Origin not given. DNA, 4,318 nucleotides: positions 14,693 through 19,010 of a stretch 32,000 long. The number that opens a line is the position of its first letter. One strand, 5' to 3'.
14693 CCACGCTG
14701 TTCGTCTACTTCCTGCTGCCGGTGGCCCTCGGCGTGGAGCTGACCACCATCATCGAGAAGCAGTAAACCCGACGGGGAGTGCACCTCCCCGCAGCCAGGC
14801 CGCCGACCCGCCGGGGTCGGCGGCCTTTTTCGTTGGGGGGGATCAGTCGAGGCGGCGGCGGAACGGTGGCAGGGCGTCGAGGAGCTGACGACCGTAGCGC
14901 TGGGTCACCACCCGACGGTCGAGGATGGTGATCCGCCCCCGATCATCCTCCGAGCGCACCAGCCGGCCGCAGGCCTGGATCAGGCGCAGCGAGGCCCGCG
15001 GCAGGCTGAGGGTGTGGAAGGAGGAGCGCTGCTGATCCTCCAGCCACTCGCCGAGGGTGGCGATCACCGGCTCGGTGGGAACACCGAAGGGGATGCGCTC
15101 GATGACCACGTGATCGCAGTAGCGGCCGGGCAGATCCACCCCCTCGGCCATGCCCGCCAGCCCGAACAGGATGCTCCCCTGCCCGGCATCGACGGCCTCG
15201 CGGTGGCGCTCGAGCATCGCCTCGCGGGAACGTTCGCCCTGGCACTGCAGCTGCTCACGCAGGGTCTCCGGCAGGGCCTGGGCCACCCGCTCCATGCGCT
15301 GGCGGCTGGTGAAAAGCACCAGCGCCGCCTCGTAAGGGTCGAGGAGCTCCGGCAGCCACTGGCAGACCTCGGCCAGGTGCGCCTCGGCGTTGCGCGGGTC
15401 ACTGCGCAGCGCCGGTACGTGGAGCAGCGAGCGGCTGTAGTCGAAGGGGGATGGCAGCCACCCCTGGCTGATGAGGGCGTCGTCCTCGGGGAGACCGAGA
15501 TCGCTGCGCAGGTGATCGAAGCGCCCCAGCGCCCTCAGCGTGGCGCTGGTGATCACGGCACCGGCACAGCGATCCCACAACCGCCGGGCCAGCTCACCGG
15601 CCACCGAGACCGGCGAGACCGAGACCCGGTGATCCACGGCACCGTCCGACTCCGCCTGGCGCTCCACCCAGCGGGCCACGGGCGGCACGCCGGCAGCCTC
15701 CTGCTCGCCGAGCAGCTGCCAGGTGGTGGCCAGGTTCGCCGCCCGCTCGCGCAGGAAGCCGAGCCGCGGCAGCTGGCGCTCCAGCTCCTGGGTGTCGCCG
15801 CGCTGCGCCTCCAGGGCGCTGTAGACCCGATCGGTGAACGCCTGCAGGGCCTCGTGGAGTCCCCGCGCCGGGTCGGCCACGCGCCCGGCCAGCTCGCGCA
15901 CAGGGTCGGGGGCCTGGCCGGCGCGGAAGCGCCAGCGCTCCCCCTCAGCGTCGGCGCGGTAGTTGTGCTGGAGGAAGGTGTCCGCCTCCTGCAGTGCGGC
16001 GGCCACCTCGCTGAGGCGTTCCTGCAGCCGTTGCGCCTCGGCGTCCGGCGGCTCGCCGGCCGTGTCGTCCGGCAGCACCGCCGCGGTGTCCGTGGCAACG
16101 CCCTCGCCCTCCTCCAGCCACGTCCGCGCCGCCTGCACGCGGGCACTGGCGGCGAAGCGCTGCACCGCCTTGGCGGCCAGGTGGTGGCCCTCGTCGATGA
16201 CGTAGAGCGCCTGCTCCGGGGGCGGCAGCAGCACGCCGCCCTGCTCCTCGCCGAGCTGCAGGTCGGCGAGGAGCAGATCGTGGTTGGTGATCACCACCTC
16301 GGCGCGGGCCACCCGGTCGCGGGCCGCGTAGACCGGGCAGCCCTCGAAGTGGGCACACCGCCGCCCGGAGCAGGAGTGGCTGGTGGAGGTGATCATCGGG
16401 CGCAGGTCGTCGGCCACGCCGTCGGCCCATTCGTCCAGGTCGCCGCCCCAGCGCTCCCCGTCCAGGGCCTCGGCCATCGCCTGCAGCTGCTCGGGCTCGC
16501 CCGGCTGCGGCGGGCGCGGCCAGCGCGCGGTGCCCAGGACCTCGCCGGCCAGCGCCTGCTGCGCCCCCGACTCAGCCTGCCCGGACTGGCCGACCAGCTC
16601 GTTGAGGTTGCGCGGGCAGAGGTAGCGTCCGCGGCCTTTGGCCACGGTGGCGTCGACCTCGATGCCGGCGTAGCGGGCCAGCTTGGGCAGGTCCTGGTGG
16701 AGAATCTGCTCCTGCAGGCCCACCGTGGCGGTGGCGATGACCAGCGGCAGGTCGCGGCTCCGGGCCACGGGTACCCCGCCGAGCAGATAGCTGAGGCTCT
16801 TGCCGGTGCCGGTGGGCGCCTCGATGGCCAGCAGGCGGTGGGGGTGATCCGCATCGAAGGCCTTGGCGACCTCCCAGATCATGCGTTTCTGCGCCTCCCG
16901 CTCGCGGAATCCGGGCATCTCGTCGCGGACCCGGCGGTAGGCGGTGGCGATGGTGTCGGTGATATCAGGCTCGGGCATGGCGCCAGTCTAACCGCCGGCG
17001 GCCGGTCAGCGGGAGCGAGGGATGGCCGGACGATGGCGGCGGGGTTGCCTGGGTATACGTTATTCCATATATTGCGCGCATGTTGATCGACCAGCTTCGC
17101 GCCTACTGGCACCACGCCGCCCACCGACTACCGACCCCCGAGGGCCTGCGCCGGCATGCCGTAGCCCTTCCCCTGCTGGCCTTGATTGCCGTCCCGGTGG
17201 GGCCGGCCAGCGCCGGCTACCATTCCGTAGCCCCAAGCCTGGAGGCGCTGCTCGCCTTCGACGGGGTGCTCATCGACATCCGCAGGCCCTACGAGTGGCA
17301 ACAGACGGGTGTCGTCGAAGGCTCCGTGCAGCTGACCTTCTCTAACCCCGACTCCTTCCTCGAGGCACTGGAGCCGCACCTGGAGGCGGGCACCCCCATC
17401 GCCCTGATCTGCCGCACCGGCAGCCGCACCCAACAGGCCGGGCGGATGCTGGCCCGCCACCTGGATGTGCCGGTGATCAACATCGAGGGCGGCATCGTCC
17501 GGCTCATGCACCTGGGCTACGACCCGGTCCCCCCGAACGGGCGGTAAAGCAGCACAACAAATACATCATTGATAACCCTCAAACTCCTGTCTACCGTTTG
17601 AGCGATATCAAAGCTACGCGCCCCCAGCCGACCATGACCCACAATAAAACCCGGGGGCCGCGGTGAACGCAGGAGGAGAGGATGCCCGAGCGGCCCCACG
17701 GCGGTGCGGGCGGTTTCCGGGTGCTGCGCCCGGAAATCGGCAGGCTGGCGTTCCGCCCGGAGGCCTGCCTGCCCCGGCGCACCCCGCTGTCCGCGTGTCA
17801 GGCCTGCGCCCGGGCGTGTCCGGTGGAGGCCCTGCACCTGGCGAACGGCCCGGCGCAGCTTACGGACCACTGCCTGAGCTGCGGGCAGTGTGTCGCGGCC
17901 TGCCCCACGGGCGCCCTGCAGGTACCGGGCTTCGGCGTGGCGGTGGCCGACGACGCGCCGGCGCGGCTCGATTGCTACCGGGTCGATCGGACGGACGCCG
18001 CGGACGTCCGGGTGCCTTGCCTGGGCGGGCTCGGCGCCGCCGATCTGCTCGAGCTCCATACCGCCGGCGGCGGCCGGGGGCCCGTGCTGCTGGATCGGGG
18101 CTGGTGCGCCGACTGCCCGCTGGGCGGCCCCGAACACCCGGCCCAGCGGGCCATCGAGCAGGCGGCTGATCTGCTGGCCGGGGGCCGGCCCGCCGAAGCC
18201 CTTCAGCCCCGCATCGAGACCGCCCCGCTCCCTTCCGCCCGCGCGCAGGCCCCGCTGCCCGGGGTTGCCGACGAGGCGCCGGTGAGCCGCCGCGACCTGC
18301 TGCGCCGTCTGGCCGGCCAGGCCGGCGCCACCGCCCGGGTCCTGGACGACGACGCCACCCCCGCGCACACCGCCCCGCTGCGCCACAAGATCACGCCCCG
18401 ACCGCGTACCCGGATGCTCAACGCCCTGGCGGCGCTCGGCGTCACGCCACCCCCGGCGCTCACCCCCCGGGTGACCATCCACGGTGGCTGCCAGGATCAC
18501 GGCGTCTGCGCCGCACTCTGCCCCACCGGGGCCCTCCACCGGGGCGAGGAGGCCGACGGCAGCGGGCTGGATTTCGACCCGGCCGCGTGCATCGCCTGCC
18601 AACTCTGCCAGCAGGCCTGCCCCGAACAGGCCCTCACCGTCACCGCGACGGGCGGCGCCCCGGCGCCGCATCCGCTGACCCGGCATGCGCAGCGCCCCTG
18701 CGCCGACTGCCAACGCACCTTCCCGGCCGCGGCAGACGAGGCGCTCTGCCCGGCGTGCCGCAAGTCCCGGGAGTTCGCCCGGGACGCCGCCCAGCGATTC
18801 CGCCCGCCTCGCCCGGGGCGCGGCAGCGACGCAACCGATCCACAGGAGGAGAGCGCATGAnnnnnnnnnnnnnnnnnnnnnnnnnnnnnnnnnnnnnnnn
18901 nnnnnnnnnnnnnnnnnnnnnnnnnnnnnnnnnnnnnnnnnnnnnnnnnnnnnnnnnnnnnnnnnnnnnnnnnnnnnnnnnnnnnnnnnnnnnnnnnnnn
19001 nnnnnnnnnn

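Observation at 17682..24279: Five-gene arxB2ABCD-like anaerobic arsenite oxidase operon with no adjacent arxXSR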

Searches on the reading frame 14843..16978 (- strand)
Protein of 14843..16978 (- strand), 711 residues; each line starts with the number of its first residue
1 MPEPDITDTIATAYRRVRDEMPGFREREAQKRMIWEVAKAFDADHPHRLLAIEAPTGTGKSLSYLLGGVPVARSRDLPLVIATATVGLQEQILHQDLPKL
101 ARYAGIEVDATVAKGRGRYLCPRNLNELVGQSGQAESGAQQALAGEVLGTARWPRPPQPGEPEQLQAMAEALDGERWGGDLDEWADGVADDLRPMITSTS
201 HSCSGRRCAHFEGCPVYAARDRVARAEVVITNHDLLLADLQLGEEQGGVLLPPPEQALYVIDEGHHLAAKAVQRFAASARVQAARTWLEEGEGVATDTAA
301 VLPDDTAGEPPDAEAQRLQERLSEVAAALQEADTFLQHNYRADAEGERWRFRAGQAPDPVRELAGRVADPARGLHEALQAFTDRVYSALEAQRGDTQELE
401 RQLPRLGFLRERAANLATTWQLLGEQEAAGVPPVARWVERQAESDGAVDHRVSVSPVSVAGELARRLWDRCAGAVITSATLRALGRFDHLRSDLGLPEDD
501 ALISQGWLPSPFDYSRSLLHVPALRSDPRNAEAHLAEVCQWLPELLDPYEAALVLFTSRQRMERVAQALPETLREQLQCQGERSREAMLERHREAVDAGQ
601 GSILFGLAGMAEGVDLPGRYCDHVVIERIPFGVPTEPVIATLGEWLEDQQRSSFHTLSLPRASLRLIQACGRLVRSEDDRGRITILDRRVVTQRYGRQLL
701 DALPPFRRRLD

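Call 14: search_protein_families(library=pfam, proteins=[window:14843-16978:-], max_evalue=0.00001)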
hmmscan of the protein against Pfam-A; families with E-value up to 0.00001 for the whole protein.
window:14843-16978:- (711 aa): 1 family
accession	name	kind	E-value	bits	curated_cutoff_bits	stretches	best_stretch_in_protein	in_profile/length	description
PF13307.12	Helicase_C_2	-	8.4e-42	143.5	25.3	1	551-705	11-169/170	Helicase C-terminal domain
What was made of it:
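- Checked: The upstream neighbours are a rhodanese (17080-17547) and a DinG-type helicase (14843-16978, minus strand) (call 14).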

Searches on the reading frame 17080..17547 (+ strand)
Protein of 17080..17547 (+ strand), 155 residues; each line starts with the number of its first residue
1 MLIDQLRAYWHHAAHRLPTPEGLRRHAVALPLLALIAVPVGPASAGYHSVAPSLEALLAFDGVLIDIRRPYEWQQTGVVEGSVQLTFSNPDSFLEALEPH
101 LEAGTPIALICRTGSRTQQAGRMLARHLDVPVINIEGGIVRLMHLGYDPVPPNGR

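Call 14: search_protein_families(library=pfam, proteins=[window:17080-17547:+], max_evalue=0.00001)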
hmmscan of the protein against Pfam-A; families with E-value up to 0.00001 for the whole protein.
window:17080-17547:+ (155 aa): 1 family
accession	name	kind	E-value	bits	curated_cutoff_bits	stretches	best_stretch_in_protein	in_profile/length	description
PF00581.25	Rhodanese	-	7.5e-11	42.8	22.2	1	54-140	5-97/102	Rhodanese-like domain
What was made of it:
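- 17080..17547 (+): Single-domain rhodanese with an N-terminal Sec-type signal (hydrophobic segment at residues 27-45, ASA|G). It is a neighbour, not a core arx gene. The position directly upstream of arxB2 is conserved within Halorhodospira. Pfam Rhodanese, E 7.5e-11 (call 14).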

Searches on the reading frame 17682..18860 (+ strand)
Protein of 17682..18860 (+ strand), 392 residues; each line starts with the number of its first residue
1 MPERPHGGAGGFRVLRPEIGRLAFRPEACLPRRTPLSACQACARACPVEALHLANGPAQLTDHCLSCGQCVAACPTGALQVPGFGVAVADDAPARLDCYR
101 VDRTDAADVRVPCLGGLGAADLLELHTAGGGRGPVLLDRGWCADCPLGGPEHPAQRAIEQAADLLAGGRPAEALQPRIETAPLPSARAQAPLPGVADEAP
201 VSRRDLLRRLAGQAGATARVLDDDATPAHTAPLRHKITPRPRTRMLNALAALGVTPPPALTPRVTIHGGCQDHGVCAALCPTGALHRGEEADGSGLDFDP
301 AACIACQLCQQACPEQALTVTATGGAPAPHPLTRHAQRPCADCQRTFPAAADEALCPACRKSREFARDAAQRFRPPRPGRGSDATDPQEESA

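Call 3: search_protein_families(library=ncbifam, proteins=[window:17682-18860:+], max_evalue=0.001)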
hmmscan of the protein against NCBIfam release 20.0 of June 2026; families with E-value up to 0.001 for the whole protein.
window:17682-18860:+ (392 aa): 59 families (the best 25 are shown)
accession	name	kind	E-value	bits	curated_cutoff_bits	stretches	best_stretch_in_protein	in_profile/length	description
NF038196.1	ferrodoxin_EFR1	subfamily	1.9e-12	47.8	75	2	38-81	188-231/242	EFR1 family ferrodoxin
NF040864.1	HgcB_ferredoxin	equivalog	1.3e-11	44.2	99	2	37-88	17-71/93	mercury methylation ferredoxin HgcB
NF045874.1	Vhu_polyferre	exception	4.4e-11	42.1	600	2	38-81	269-311/381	F420-non-reducing hydrogenase associated-polyferredoxin VhuB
NF040770.1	hetero_SS_HdrA2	exception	1.5e-09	36.6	1100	1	36-82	579-626/777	CoB-CoM heterodisulfide reductase HdrA2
NF007382.0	PRK09898.1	equivalog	1.8e-09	37.4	213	1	38-81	158-200/208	ferredoxin-like protein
NF058577.1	FdxA_fam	equivalog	2.2e-09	37.4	65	2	38-78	11-52/52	4Fe-4S ferredoxin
NF042909.1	FMH_DH_FwdF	exception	2.2e-09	36.9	375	2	14-82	244-314/336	tungsten-dependent formylmethanofuran dehydrogenase subunit FwdF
NF048010.1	SfplDhtActHpsHDes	equivalog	2.4e-09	36.5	430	1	22-88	50-114/298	(2S)-3-sulfopropanediol dehydratase activating enzyme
NF005503.0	PRK07118.1-2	equivalog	3.3e-09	36.4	252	1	41-81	145-186/292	RnfABCDGE type electron transport complex subunit B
TIGR04395.1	cutC_activ_rSAM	equivalog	6.2e-09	35.6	360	2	36-83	56-107/309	choline TMA-lyase-activating enzyme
TIGR04041.1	activase_YjjW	hypoth_equivalog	6.4e-09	35.6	250.2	1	269-318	42-87/276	YjjW family glycine radical enzyme activase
NF041715.1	arsenate_red_ArrB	equivalog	7.8e-09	35.4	450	2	269-321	59-107/233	arsenate respiratory reductase iron-sulfur subunit ArrB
TIGR02494.1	PFLE_PFLC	subfamily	9e-09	35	174.35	1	38-89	52-107/293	glycyl-radical enzyme activating protein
NF005505.0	PRK07118.1-4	equivalog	1.4e-08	34.6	378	1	38-80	220-263/265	Fe-S cluster domain-containing protein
NF041836.1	rnfB_Methano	equivalog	3.9e-08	33.1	445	1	38-80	220-263/265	Rnf electron transport complex subunit RnfB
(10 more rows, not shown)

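Call 4: search_protein_families(library=pfam, proteins=[window:17682-18860:+], max_evalue=0.001)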
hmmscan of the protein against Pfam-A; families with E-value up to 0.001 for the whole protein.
window:17682-18860:+ (392 aa): 9 families
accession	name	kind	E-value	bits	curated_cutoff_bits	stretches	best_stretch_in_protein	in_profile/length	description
PF00037.32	Fer4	-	6.9e-16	57.8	21.1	2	61-79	5-23/24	4Fe-4S binding domain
PF12838.12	Fer4_7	-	2.6e-12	47.4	27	2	270-317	2-52/52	4Fe-4S dicluster domain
PF13484.11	Fer4_16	-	6.9e-10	40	30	1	63-84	1-21/66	4Fe-4S double cluster binding domain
PF13187.11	Fer4_9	-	8.8e-09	35.7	27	1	38-78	4-51/52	4Fe-4S dicluster domain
PF12837.12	Fer4_6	-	5.2e-07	29.7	25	0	298-318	4-24/24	4Fe-4S binding domain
PF12797.12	Fer4_2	-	3.3e-05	24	24.5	1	298-315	5-22/22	4Fe-4S binding domain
PF14697.11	Fer4_21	-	6.3e-05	23.5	35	0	39-79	11-57/59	4Fe-4S dicluster domain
PF25160.1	LdpA_Fe-S-bd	-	7.6e-05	22.8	27.6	1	38-80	5-44/49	LdpA Fe-S cluster-binding domain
PF13237.11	Fer4_10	-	0.00024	21.4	25.5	1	38-75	11-53/53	4Fe-4S dicluster domain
